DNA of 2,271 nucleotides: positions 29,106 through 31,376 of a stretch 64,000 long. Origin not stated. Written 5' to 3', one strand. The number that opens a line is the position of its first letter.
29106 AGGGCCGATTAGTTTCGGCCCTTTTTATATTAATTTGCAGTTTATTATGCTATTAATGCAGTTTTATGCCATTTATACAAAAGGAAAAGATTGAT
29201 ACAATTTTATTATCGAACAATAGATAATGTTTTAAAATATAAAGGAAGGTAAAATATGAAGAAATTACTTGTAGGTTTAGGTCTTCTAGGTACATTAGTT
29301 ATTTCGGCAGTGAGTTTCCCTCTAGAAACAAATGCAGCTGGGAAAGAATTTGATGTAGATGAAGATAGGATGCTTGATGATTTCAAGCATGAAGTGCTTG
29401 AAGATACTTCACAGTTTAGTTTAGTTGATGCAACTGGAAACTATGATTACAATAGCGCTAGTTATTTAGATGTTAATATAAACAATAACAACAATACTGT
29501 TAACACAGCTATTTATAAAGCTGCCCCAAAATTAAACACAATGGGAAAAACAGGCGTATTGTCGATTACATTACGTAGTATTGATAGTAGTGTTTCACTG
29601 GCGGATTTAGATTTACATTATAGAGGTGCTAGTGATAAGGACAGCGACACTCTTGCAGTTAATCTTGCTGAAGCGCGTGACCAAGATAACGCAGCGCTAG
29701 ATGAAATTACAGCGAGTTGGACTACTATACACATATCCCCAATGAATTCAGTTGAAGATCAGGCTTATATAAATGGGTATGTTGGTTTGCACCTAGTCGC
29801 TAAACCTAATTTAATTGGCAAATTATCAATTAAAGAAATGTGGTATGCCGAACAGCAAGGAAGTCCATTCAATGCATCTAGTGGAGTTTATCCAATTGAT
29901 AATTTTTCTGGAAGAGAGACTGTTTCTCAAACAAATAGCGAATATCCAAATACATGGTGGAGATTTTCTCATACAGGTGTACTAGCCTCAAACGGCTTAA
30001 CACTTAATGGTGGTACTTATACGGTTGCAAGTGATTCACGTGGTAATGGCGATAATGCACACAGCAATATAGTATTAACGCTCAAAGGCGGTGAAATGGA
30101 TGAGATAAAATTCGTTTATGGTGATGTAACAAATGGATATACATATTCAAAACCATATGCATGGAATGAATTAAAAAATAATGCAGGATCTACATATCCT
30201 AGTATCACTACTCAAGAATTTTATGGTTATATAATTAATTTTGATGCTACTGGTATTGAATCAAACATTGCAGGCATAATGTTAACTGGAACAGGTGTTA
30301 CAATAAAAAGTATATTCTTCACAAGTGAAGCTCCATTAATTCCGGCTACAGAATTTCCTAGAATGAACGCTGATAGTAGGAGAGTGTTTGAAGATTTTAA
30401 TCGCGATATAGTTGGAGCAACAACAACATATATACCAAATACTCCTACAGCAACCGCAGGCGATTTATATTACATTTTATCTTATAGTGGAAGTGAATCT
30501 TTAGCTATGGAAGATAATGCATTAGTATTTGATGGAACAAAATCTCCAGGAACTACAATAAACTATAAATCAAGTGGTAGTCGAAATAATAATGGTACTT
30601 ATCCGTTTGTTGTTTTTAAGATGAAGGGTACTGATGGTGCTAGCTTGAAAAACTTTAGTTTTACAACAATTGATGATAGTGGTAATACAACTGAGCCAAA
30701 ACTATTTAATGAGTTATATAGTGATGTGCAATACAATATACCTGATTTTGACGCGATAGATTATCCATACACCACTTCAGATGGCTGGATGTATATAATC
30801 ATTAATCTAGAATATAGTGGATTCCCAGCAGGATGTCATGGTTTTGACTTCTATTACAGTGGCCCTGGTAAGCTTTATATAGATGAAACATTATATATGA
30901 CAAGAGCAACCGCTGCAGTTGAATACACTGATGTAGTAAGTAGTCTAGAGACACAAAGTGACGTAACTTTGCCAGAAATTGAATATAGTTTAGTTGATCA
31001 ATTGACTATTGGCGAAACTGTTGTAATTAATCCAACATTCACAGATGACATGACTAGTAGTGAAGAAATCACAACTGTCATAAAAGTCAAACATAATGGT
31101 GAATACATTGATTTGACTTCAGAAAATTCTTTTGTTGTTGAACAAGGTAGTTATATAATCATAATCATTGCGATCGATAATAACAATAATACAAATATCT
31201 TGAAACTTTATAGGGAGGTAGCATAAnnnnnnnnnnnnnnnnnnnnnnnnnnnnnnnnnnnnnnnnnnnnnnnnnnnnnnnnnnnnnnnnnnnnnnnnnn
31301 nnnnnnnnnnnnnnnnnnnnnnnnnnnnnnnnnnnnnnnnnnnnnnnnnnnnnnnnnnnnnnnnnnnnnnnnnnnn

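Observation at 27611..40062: Paralogous family of secreted surface proteins with repeated D-x-F-x-(G/N)-R modules; two are tail-anchored by a C-terminal TM helix plus basic tail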

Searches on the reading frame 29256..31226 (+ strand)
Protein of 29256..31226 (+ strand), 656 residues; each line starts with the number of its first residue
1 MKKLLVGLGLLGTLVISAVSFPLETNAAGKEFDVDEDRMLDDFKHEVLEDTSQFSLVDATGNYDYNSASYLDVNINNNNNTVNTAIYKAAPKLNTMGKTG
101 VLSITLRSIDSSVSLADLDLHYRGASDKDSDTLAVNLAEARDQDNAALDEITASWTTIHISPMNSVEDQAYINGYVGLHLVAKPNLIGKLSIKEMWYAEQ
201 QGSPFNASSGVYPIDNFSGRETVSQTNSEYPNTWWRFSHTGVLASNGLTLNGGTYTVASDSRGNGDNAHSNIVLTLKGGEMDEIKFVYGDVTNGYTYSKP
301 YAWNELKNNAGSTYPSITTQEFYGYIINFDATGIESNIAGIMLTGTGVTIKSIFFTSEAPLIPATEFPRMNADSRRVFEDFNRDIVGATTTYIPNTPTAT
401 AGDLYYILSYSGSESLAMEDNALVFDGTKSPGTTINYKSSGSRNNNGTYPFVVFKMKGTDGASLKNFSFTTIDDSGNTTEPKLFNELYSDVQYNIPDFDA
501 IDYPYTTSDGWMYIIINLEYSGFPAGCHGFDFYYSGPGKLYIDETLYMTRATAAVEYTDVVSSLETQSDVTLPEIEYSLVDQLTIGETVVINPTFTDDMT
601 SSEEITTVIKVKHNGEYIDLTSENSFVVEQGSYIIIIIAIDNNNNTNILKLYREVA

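Call 3: search_protein_families(library=pfam, proteins=[window:29256-31226:+], max_evalue=0.1)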
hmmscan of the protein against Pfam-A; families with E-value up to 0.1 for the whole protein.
window:29256-31226:+ (656 aa): 0 families

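Call 8: search_solved_structures(query=window:29256-31226:+, max_evalue=10)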
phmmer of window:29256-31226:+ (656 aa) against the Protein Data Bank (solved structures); distinct sequences matched with E-value up to 10: 0.

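Call 10: search_protein_families(library=ncbifam, proteins=[window:29256-31226:+], max_evalue=1)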
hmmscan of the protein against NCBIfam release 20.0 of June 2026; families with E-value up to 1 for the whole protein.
window:29256-31226:+ (656 aa): 2 families
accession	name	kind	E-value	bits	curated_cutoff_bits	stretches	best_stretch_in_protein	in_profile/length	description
NF047446.1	barrel_OmpL47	domain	0.0062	17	40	0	606-647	20-59/68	OmpL47-type beta-barrel domain-containing protein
TIGR04429.1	Phr_nterm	subfamily_domain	0.56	10.8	25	1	1-21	1-24/28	Phr family secreted Rap phosphatase inhibitor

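Call 11: find_homologous_proteins(query=window:29256-31226:+, max_evalue=0.001)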
Query window:29256-31226:+ (656 aa): 3 proteins with E <= 0.001 among 8000 candidates.
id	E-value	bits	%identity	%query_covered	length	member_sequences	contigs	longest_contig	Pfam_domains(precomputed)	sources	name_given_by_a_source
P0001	0.0e+0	1465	100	100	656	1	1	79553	-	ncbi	-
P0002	9.9e-225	766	56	100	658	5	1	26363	-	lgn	-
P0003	3.2e-14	70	25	80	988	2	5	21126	PF09479.17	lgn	-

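Call 13: find_encoding_contigs(protein=P0001, flank=10000, max_places=3)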
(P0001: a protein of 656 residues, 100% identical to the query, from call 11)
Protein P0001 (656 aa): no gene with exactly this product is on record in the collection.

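Call 14: find_encoding_contigs(protein=P0002, flank=10000, max_places=3)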
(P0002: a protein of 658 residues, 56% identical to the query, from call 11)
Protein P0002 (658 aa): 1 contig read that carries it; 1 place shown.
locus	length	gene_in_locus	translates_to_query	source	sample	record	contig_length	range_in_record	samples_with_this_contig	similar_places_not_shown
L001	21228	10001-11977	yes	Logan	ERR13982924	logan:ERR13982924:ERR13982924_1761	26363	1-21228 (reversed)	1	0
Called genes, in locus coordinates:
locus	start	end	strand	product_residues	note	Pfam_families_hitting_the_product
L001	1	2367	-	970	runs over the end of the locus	PF00801:PKD (weak)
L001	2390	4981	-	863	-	PF00295:Glyco_hydro_28, PF00754:F5_F8_type_C (weak), PF22633:F5_F8_type_C_2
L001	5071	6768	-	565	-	PF00295:Glyco_hydro_28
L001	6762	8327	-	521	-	PF00005:ABC_tran, PF17912:OB_MalK (faint)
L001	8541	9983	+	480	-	-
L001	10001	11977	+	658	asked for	-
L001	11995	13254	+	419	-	PF17996:CE2_N, PF00657:Lipase_GDSL (weak), PF13472:Lipase_GDSL_2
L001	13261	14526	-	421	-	PF00128:Alpha-amylase, PF14701:hDGE_amylase, PF18612:Bac_A_amyl_C (weak)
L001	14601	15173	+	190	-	PF01195:Pept_tRNA_hydro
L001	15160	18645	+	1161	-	PF22590:Cas3-like_C_2 (faint), PF17757:UvrB_inter, PF02559:CarD_TRCF_RID, PF00270:DEAD, PF04851:ResIII, PF00271:Helicase_C, PF03461:TRCF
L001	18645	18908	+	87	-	PF01479:S4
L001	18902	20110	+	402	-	PF01171:ATP_bind_3, PF11734:TilS_C (faint)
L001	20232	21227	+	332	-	?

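Call 15: find_encoding_contigs(protein=P0003, flank=10000, max_places=3)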
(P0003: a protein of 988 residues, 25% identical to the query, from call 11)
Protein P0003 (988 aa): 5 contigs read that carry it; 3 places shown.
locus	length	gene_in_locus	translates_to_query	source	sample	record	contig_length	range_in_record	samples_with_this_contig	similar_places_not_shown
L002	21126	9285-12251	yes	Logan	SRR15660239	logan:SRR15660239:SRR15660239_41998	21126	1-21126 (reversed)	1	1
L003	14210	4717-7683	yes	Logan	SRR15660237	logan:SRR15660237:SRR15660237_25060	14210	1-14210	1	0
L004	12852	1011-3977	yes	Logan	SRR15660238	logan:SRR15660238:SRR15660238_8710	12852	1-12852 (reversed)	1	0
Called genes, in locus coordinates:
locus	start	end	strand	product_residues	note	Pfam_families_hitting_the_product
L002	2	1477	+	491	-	?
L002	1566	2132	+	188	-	PF01381:HTH_3 (weak)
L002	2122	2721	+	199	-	PF19502:DUF6036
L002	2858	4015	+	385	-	-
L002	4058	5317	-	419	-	PF01553:Acyltransferase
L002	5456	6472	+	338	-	PF00356:LacI, PF00532:Peripla_BP_1, PF13407:Peripla_BP_4, PF13377:Peripla_BP_3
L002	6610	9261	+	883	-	PF00295:Glyco_hydro_28, PF00754:F5_F8_type_C, PF22633:F5_F8_type_C_2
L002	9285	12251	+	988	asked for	PF09479:Flg_new (weak)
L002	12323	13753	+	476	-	PF13416:SBP_bac_8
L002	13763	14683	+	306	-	PF00528:BPD_transp_1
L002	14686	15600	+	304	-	PF00528:BPD_transp_1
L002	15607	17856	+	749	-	PF03636:Glyco_hydro_65N, PF03632:Glyco_hydro_65m, PF03633:Glyco_hydro_65C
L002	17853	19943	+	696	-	PF03636:Glyco_hydro_65N, PF03633:Glyco_hydro_65C (faint), PF03632:Glyco_hydro_65m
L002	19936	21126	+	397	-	?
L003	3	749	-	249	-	?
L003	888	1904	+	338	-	PF00356:LacI, PF00532:Peripla_BP_1, PF13407:Peripla_BP_4, PF13377:Peripla_BP_3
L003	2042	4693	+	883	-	PF00295:Glyco_hydro_28, PF00754:F5_F8_type_C, PF22633:F5_F8_type_C_2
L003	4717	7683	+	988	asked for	PF09479:Flg_new (weak)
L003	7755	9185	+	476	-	PF13416:SBP_bac_8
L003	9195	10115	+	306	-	PF00528:BPD_transp_1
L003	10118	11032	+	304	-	PF00528:BPD_transp_1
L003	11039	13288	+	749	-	PF03636:Glyco_hydro_65N, PF03632:Glyco_hydro_65m, PF03633:Glyco_hydro_65C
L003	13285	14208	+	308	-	?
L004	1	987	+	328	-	?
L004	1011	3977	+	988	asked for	PF09479:Flg_new (weak)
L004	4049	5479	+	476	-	PF13416:SBP_bac_8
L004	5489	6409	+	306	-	PF00528:BPD_transp_1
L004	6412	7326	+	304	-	PF00528:BPD_transp_1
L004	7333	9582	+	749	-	PF03636:Glyco_hydro_65N, PF03632:Glyco_hydro_65m, PF03633:Glyco_hydro_65C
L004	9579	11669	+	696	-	PF03636:Glyco_hydro_65N, PF03633:Glyco_hydro_65C (faint), PF03632:Glyco_hydro_65m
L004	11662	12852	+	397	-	?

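Call 22: find_related_loci(query=window:29256-31226:+, collection=genome_contigs, flank=10000)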
Query window:29256-31226:+ (656 aa) in genome_contigs; peptide patterns used: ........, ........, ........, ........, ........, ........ (x = any residue, [..] = any of these).
22 stretches matched a pattern, but none encodes a relative of the query by tblastn (E <= 1e-3).

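Call 41: search_protein_families(library=pfam, proteins=[P0003, P0002], max_evalue=0.1)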
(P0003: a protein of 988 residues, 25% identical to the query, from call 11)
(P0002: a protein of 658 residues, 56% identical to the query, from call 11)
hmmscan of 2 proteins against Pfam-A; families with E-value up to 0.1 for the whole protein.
P0003 (988 aa): 2 families
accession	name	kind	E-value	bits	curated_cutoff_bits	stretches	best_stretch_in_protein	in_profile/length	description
PF09479.16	Flg_new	-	3.3e-07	30.8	27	1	41-108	1-65/65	Listeria-Bacteroides repeat domain (List_Bact_rpt)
PF21798.2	DUF6878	-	0.015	15.7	24.3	0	38-67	18-49/128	Family of unknown function (DUF6878)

P0002 (658 aa): 0 families

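Call 74: search_protein_representatives(alignment_id=A1)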
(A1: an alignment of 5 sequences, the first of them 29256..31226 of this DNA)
Query: 5 sequences, 650 profile positions. Proteins with E-value up to 0.001 (for the whole library): 169; up to 1e-10: 149; up to 1e-30: 124. The best 150 are listed.
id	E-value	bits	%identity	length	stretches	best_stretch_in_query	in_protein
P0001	2.9e-295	997.2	-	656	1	1-649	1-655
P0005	1.0e-229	780.7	-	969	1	1-646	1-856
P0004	1.6e-170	585.0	-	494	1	1-472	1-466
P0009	7.4e-161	553.1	-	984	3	1-630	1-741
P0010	6.6e-121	421.1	-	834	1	1-629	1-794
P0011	7.7e-121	420.9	-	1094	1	1-619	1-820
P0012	8.1e-121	420.8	-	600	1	1-546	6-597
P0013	8.6e-121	420.7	-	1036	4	5-566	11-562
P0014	1.9e-120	419.6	-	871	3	1-567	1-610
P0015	4.4e-119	415.1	-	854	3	1-546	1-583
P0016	1.1e-115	403.8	-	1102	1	1-632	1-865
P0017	1.9e-115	403.1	-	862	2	1-615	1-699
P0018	2.0e-115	403.0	-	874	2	1-567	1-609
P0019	3.6e-113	395.6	-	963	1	31-614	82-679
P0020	7.6e-113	394.5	-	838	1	1-568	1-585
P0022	1.0e-111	390.8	-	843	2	1-546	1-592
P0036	1.3e-100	354.0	-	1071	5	254-568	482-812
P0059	9.5e-85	301.7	-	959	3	347-555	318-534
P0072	6.5e-77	275.8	-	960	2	1-589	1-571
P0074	1.4e-76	274.7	-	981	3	337-578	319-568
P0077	1.3e-75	271.4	-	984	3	13-551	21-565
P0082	2.4e-70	254.0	-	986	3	1-562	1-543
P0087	1.0e-66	242.1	-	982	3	348-630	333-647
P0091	4.9e-62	226.6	-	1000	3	6-573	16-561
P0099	3.7e-58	213.8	-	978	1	1-632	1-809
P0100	5.5e-58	213.2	-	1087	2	6-634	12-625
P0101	1.7e-57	211.6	-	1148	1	1-636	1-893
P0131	8.4e-26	106.9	-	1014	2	346-617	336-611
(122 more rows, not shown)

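Call 77: search_protein_families(library=ncbifam, proteins=[P0059, P0036, P0074, P0077, P0072, P0101, P0082, P0087, P0099], max_evalue=0.1)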
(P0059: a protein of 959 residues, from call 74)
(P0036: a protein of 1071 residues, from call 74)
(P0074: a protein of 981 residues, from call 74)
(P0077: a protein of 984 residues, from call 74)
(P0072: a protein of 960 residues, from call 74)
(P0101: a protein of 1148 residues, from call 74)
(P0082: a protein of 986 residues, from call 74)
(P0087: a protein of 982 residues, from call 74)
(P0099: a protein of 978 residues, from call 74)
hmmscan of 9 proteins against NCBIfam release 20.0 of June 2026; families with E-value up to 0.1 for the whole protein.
P0059 (959 aa): 6 families
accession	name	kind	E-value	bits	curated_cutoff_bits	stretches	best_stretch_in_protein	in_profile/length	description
NF041744.1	RdrB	equivalog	0.0019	16.8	800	1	623-671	138-186/850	antiviral RADAR system adenosine deaminase RdrB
NF047383.1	T4SS_eff_BspC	equivalog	0.0084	16.1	200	1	12-77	6-73/136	type IV secretion system effector BspC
NF047632.1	SodCCaul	equivalog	0.0096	15.4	250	0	731-786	20-74/173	superoxide dismutase[Cu-Zn]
NF033510.3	Ca_tandemer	repeat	0.01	16.2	50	1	825-893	34-95/96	Ca2+-stabilized repeat-containing adhesin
NF047446.1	barrel_OmpL47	domain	0.033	14.6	40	0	841-902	8-68/68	OmpL47-type beta-barrel domain-containing protein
NF033932.1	LapB_rpt_80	domain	0.038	14.2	45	1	878-904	1-26/83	LapB repeat-containing protein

P0036 (1071 aa): 0 families

P0074 (981 aa): 1 family
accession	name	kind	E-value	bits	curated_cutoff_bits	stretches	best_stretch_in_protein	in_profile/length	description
NF033932.1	LapB_rpt_80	domain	0.015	15.6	45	1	891-917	1-26/83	LapB repeat-containing protein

P0077 (984 aa): 0 families

P0072 (960 aa): 1 family
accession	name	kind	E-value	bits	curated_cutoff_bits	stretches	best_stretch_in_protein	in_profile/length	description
NF047446.1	barrel_OmpL47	domain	0.041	14.3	40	1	879-918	29-68/68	OmpL47-type beta-barrel domain-containing protein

P0101 (1148 aa): 4 families
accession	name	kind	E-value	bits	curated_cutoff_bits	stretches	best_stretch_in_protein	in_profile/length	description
NF047446.1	barrel_OmpL47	domain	2.1e-09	37.7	40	2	1048-1106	5-61/68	OmpL47-type beta-barrel domain-containing protein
NF033932.1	LapB_rpt_80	domain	0.014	15.7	45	0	994-1045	1-45/83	LapB repeat-containing protein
NF041940.1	choice_anch_X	domain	0.039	13.7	25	0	1080-1096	21-37/37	choice-of-anchor X domain-containing protein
NF004580.0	PRK05926.1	equivalog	0.051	12.8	583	0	743-808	186-254/370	hypothetical protein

P0082 (986 aa): 3 families
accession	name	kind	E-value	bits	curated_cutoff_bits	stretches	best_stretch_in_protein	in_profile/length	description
NF047446.1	barrel_OmpL47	domain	2.3e-05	24.8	40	1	875-935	5-64/68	OmpL47-type beta-barrel domain-containing protein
NF033510.3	Ca_tandemer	repeat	0.00095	19.5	50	1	862-930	32-96/96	Ca2+-stabilized repeat-containing adhesin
NF045522.1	MXAN_2561_fam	equivalog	0.0099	15.4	150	1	900-938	215-256/304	MXAN_2561 family MXYO-CTERM-anchored protein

P0087 (982 aa): 0 families

P0099 (978 aa): 1 family
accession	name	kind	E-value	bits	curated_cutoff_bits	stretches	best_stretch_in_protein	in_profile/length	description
NF033186.1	internalin_K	exception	0.055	11.9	1100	1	852-941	432-532/604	class 1 internalin InlK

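Call 81: search_protein_families(library=pfam, alignment_id=A4, max_evalue=0.001)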
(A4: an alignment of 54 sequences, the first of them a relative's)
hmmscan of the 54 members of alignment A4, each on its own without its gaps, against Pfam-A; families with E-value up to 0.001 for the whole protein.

A. member 1, P0011 (1094 aa): 3 families
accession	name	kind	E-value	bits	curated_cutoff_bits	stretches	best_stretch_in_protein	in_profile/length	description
PF02368.24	Big_2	-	1.4e-33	115.1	22.8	2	42-117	2-78/79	Bacterial Ig-like domain (group 2)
PF22359.2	Big-like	-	1.7e-08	35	27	2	75-121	2-47/48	Bacterial Ig-like domain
PF21461.3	HL_N-beta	-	2.9e-08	33.8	27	1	162-201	15-53/57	Hyaluronate lyase, N-terminal beta-sheet domain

B. families by the number of members that match (of 54 scanned): 25 families
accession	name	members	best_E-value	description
PF00801.26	PKD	9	4e-06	PKD domain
PF18911.6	PKD_4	8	4.1e-07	PKD domain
PF16403.11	Bact_surface_Ig-like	5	2.6e-11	Bacterial surface protein, Ig-like domain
PF19077.6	Big_13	4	4e-12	Bacterial Ig-like domain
PF15418.12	DUF4625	3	2.5e-05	Domain of unknown function (DUF4625)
PF02368.24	Big_2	2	1.4e-33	Bacterial Ig-like domain (group 2)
PF09479.16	Flg_new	2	1.5e-25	Listeria-Bacteroides repeat domain (List_Bact_rpt)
PF12245.14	Big_3_2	2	4.2e-08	Bacterial Ig-like domain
PF21114.3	DDR1-2_DS-like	2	0.00014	Discoidin domain-containing receptor 1/2, DS-like domain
PF22359.2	Big-like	1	1.7e-08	Bacterial Ig-like domain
PF00080.25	Sod_Cu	1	1.7e-08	Copper/zinc superoxide dismutase (SODC)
PF21461.3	HL_N-beta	1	2.9e-08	Hyaluronate lyase, N-terminal beta-sheet domain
PF07523.18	Big_3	1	2.7e-07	Bacterial Ig-like domain (group 3)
PF22579.2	Cbm74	1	1.5e-06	Carbohydrate binding module-like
PF03714.20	PUD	1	8.1e-06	Bacterial pullanase-associated domain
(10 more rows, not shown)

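Call 82: find_encoding_contigs(protein=P0082, flank=10000, max_places=2)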
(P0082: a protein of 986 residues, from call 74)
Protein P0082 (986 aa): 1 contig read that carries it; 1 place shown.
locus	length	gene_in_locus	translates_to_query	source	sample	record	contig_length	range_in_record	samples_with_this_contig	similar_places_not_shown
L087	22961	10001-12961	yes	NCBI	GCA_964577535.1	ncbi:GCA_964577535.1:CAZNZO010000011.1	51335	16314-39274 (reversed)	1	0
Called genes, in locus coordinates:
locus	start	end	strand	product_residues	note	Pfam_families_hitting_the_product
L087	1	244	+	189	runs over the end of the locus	-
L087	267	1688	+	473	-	PF01145:Band_7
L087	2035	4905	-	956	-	PF18998:Flg_new_2 (faint), PF16403:Bact_surface_Ig-like (faint), PF07523:Big_3 (weak)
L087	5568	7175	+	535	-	PF00295:Glyco_hydro_28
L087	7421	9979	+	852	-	PF00295:Glyco_hydro_28, PF00754:F5_F8_type_C, PF22633:F5_F8_type_C_2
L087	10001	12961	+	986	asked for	-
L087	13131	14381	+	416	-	PF00072:Response_reg, PF17853:GGDEF_2 (faint), PF00165:HTH_AraC (weak), PF12833:HTH_18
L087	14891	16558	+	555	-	PF06580:His_kinase, PF02518:HATPase_c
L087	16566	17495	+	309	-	-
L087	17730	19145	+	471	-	PF01547:SBP_bac_1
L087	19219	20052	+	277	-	PF00528:BPD_transp_1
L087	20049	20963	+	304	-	PF00528:BPD_transp_1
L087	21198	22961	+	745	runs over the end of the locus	PF03636:Glyco_hydro_65N, PF03632:Glyco_hydro_65m, PF03633:Glyco_hydro_65C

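Call 83: find_encoding_contigs(protein=P0100, flank=10000, max_places=2)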
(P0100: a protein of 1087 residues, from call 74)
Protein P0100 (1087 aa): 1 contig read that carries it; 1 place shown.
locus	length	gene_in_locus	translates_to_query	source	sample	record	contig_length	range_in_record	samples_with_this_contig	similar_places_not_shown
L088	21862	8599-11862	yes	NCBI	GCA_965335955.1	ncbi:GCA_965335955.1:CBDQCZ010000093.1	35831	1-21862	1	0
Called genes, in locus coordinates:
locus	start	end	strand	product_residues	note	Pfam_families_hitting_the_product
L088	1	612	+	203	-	?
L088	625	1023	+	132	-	-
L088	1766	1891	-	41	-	-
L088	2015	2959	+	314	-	PF00480:ROK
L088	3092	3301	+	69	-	PF13443:HTH_26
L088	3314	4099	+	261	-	PF03446:NAD_binding_2 (weak), PF03807:F420_oxidored, PF14748:P5CR_dimer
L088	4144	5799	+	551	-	PF00295:Glyco_hydro_28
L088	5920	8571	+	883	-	PF00295:Glyco_hydro_28, PF00754:F5_F8_type_C, PF22633:F5_F8_type_C_2 (weak)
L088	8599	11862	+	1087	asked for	-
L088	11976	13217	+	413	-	PF00072:Response_reg, PF12833:HTH_18, PF00165:HTH_AraC (weak)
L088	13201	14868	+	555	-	PF06580:His_kinase, PF02518:HATPase_c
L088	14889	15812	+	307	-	PF02743:dCache_1 (faint)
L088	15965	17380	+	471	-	PF01547:SBP_bac_1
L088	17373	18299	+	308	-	PF00528:BPD_transp_1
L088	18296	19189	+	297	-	PF00528:BPD_transp_1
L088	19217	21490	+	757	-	PF03636:Glyco_hydro_65N, PF03632:Glyco_hydro_65m, PF03633:Glyco_hydro_65C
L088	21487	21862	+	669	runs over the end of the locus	PF03636:Glyco_hydro_65N, PF03632:Glyco_hydro_65m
